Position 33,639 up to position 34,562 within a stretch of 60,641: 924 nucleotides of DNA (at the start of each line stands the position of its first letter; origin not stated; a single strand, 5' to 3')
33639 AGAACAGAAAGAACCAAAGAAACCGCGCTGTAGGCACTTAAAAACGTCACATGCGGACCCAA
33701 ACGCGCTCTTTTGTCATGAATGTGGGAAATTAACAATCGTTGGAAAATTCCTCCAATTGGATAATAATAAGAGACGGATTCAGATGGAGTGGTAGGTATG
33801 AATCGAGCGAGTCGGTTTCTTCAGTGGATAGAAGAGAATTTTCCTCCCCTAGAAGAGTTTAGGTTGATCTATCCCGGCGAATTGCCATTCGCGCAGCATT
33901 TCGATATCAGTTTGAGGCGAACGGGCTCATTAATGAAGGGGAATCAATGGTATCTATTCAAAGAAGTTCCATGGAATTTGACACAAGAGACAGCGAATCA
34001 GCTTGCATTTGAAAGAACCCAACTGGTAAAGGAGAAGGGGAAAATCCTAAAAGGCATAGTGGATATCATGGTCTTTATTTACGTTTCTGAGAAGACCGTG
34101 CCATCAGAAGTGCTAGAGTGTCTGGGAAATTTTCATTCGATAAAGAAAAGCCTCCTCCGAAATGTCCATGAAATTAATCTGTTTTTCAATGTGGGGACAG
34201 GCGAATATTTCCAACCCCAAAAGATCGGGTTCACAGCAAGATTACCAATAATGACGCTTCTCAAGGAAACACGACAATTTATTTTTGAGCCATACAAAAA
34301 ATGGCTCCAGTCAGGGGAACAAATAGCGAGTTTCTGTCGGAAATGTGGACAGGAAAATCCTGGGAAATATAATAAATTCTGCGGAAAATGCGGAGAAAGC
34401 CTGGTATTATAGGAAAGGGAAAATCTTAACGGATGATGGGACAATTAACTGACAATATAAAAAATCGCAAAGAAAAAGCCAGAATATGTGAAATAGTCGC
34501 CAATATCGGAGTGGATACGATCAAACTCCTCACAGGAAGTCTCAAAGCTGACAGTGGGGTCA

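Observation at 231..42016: Five co-oriented paralogs of an unrecognisable ~510-aa, apparently internally duplicated HTH-like protein (family A) within 42 kb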

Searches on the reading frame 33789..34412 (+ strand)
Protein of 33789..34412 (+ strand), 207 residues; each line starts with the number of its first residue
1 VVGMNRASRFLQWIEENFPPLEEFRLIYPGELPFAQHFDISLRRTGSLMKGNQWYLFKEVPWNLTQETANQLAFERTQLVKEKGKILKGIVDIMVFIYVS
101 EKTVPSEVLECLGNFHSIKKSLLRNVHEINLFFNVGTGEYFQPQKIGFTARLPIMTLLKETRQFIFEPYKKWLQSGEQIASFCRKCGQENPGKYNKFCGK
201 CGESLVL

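Call 51: search_protein_families(library=pfam, proteins=[window:33789-34412:+], max_evalue=0.001)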
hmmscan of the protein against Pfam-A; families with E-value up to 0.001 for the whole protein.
window:33789-34412:+ (207 aa): 1 family
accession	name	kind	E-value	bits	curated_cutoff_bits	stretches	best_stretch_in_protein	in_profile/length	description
PF13240.11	Zn_Ribbon_1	-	0.00085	19.5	25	0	182-204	1-22/23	zinc-ribbon domain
